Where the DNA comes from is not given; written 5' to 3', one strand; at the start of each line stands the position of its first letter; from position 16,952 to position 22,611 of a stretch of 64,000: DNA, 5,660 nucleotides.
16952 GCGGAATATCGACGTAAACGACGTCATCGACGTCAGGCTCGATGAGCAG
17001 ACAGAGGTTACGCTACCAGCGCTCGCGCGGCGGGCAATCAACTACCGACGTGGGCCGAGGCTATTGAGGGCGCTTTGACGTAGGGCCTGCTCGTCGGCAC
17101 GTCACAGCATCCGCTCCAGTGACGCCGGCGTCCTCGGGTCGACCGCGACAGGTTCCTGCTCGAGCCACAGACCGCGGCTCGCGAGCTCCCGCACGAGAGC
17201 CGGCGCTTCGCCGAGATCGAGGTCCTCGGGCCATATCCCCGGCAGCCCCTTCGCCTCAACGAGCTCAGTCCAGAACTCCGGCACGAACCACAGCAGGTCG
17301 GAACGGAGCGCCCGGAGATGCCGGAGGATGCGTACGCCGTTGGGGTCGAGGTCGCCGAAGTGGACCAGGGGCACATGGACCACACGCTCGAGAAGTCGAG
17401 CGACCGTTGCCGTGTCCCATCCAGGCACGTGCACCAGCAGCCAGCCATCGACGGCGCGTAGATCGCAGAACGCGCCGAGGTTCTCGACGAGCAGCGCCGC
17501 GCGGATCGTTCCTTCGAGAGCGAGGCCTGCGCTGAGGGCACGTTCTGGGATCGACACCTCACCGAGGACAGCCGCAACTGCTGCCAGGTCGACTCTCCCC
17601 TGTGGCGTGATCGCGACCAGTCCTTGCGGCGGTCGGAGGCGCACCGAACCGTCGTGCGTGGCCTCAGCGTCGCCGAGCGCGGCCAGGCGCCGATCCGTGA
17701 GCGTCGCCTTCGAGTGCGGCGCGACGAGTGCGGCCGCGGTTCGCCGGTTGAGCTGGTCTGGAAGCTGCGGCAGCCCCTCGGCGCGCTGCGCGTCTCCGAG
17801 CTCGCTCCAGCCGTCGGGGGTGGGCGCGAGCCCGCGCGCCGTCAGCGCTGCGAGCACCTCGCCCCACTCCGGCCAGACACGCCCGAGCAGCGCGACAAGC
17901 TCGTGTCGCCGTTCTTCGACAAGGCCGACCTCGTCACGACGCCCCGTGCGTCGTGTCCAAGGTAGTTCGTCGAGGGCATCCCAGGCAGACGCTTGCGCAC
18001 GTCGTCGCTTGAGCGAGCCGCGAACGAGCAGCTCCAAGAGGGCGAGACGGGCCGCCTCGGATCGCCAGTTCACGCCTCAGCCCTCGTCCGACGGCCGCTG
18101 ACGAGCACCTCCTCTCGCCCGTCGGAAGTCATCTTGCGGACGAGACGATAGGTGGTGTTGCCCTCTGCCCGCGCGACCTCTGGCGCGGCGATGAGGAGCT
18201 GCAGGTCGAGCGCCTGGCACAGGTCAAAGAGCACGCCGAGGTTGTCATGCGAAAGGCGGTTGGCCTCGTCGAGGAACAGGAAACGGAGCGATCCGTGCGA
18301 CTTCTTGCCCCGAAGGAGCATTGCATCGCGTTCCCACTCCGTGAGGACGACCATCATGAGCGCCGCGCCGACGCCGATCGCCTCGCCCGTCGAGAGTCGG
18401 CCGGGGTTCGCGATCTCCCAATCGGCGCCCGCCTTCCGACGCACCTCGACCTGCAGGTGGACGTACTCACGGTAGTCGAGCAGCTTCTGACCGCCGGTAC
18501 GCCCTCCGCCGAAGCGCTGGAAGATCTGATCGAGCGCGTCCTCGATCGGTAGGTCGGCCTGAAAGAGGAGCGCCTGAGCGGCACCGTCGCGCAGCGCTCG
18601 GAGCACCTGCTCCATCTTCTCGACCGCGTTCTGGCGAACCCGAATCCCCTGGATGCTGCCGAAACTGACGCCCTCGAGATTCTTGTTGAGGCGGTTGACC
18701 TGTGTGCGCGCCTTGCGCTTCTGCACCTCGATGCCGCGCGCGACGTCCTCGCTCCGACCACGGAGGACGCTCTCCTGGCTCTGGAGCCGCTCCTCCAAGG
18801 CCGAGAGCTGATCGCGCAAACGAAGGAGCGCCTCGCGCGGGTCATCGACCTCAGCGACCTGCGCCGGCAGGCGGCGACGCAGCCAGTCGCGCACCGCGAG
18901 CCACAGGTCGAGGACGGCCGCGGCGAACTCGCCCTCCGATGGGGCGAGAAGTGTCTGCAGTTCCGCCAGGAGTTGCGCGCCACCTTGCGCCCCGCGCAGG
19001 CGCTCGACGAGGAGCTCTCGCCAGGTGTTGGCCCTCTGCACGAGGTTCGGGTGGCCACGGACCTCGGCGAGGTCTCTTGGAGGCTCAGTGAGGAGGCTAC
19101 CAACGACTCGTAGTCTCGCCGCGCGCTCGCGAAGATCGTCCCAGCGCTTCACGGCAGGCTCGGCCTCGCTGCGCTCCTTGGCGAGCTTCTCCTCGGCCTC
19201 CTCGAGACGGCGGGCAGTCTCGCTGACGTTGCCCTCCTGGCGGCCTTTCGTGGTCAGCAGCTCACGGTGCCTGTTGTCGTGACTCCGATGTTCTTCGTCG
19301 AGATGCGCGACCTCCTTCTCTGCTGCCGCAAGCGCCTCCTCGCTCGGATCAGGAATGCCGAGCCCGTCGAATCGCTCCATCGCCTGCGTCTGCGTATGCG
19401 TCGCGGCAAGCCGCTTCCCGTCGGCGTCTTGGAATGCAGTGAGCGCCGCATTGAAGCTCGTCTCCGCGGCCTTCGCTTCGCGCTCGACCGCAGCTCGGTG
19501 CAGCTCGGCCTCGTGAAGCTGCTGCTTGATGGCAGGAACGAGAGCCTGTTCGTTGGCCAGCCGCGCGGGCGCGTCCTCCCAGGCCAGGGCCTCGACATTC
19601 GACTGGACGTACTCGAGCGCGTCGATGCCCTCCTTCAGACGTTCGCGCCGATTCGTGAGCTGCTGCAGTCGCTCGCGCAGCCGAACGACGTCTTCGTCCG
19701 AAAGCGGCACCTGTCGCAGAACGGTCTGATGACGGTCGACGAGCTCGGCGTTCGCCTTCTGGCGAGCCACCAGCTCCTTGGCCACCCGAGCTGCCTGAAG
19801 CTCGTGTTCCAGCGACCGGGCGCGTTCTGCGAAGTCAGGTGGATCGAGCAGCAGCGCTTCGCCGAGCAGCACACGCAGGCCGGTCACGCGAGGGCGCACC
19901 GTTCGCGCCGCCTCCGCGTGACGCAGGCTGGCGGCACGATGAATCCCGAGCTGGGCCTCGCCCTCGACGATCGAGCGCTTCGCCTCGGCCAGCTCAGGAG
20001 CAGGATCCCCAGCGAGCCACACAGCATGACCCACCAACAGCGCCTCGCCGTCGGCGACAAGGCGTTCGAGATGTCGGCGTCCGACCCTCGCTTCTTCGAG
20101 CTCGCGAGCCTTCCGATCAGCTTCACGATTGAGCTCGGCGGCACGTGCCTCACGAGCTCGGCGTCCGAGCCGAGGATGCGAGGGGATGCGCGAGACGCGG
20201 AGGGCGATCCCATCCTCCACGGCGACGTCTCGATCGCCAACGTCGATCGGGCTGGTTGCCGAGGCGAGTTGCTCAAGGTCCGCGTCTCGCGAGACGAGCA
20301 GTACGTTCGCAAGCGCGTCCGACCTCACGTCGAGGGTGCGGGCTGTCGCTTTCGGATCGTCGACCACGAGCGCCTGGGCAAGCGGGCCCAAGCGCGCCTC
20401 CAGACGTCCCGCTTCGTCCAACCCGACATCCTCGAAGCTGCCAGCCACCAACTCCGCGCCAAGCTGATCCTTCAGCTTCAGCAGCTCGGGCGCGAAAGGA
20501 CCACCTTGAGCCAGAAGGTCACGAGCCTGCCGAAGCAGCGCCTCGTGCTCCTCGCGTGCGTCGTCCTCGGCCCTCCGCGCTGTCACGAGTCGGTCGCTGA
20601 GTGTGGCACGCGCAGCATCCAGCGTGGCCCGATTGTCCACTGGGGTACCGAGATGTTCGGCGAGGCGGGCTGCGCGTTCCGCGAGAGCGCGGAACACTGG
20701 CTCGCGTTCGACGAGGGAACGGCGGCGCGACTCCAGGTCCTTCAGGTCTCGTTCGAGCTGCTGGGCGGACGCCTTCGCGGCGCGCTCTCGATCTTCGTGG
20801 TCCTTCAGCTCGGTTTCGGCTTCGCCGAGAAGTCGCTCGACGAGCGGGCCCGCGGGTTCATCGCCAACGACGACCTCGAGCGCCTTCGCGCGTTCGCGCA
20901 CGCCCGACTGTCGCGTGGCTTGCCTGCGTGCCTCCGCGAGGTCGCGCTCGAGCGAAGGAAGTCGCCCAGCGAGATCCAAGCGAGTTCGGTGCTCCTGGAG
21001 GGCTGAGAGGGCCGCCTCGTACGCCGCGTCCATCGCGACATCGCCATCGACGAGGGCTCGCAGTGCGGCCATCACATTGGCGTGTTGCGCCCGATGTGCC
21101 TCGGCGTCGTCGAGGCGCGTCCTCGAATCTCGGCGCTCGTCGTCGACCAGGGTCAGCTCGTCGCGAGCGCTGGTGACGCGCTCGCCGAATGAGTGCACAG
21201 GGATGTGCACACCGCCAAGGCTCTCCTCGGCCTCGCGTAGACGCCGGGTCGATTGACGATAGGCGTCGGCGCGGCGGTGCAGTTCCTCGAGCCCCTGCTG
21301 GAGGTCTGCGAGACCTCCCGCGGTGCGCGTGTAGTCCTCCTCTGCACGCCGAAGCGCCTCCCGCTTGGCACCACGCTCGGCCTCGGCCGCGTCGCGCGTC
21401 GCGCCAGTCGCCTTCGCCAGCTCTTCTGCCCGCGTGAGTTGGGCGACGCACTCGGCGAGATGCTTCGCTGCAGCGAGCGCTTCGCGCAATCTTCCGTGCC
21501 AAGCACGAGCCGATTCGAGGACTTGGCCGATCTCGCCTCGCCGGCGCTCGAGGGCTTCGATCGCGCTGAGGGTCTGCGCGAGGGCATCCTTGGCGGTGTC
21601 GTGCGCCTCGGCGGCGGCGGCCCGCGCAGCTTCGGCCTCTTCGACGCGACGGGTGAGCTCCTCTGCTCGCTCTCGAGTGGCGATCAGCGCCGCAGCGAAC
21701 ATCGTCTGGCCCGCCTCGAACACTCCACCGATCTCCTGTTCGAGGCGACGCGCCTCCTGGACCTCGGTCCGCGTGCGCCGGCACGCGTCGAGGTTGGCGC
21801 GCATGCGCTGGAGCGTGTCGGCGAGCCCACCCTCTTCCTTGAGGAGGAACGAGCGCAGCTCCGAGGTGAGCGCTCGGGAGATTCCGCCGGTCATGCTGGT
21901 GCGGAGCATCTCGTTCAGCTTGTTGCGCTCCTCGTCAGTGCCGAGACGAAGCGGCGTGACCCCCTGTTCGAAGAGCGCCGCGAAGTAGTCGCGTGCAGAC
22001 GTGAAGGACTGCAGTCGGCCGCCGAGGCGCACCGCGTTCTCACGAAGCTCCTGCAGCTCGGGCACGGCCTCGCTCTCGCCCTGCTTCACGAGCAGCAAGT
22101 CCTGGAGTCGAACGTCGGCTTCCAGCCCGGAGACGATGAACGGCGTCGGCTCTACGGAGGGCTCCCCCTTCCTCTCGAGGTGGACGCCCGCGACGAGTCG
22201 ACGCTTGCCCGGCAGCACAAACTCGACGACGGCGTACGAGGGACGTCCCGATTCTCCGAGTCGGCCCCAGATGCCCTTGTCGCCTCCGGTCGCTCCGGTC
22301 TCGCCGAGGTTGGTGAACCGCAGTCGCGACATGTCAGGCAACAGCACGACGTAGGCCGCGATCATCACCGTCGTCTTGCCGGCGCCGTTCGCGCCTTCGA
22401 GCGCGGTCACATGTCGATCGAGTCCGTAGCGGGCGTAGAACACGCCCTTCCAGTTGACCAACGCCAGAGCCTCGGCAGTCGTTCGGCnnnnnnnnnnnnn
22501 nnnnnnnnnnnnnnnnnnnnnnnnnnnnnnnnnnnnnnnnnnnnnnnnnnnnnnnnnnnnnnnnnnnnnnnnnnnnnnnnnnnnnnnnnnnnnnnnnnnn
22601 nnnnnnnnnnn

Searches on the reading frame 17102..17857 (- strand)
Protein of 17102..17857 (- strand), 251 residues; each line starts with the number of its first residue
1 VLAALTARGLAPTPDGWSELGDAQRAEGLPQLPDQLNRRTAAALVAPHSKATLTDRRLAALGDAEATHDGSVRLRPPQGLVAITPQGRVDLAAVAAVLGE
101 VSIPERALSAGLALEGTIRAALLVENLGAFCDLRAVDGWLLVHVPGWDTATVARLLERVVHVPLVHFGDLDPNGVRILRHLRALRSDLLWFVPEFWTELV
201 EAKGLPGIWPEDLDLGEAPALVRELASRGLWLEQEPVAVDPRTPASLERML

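Call 71: search_protein_families(library=padloc, proteins=[window:17102-17857:-], max_evalue=0.00001)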
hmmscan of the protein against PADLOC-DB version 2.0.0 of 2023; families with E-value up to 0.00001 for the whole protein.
window:17102-17857:- (251 aa): 3 families
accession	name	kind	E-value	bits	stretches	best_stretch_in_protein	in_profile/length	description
PDLC00521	JetD1|JetD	-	2e-08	31.8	1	101-245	235-389/395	DUF2220; DUF3322; DUF2399 domain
PDLC00533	JetD1|JetD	-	8.8e-08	29.5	1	92-183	241-340/409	DUF2220; DUF3322; DUF2399 domain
PDLC00530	JetD1|JetD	-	1.4e-07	29.1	1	65-184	199-312/391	DUF2220; DUF3322; DUF2399 domain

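Call 100: search_protein_families(library=pfam, proteins=[window:17102-17857:-], max_evalue=0.0001)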
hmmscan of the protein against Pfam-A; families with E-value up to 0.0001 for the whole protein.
window:17102-17857:- (251 aa): 1 family
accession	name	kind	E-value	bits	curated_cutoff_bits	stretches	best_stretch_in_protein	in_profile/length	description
PF09983.15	JetD_C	-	3e-10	40.1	22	1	96-183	20-105/179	Wadjet protein JetD, C-terminal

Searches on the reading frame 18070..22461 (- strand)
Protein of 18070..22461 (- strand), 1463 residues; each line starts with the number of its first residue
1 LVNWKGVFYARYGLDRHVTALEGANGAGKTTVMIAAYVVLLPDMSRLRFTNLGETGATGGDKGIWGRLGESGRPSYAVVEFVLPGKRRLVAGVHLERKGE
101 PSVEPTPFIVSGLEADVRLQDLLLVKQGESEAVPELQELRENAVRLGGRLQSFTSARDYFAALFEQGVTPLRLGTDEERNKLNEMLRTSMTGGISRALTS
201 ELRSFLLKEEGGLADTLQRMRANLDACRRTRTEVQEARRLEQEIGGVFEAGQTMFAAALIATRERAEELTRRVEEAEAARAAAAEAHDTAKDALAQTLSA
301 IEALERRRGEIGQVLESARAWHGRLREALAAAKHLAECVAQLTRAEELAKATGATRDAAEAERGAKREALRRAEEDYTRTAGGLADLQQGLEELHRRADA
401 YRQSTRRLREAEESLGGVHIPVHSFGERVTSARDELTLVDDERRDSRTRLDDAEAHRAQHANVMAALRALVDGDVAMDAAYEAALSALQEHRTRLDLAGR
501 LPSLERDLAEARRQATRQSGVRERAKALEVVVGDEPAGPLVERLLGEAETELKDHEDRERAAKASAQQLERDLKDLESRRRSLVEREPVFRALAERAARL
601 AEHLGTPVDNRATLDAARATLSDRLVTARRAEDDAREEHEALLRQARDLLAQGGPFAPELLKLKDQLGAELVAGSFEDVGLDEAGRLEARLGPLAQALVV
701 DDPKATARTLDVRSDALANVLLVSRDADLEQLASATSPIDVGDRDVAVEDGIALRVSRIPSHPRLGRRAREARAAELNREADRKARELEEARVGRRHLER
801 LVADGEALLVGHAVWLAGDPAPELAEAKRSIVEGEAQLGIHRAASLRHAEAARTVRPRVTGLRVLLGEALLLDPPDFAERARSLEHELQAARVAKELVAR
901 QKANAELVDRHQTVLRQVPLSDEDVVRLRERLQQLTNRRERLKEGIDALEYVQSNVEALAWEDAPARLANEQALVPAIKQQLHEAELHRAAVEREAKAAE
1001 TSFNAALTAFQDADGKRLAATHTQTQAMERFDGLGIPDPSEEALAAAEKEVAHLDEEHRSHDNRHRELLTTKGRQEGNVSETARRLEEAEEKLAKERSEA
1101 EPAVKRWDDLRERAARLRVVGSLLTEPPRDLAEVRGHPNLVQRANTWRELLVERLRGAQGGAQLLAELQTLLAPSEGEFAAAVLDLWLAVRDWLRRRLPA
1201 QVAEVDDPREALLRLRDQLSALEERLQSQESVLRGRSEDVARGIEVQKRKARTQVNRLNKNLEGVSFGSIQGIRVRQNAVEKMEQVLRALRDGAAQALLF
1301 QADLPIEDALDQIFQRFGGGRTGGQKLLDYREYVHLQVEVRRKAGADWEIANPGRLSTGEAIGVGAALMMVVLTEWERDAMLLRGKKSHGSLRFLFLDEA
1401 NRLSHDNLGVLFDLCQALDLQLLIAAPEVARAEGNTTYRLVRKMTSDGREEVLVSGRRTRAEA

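Call 71: search_protein_families(library=padloc, proteins=[window:18070-22461:-], max_evalue=0.00001)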
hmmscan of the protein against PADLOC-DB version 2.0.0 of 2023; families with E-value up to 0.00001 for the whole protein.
window:18070-22461:- (1463 aa): 2 families
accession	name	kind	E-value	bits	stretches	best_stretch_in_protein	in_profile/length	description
PDLC00519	JetC1|JetC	-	1.2e-13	48.2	0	214-389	653-826/1097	DUF3584 domain; MukB-like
PDLC03859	LmuB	-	5.4e-08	30.5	0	912-1266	269-487/611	-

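Call 100: search_protein_families(library=pfam, proteins=[window:18070-22461:-], max_evalue=0.0001)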
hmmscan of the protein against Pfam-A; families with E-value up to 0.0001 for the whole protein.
window:18070-22461:- (1463 aa): 3 families
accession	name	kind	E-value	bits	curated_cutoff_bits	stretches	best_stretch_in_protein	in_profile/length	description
PF04310.18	MukB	-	2e-79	266.9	23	1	1-212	11-226/226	MukB N-terminal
PF16330.10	MukB_hinge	-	5.3e-43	147.1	27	1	632-793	3-163/167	MukB hinge domain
PF13558.12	SbcC_Walker_B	-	4.1e-08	33.8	27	1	1326-1416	2-89/90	SbcC/RAD50-like, Walker B motif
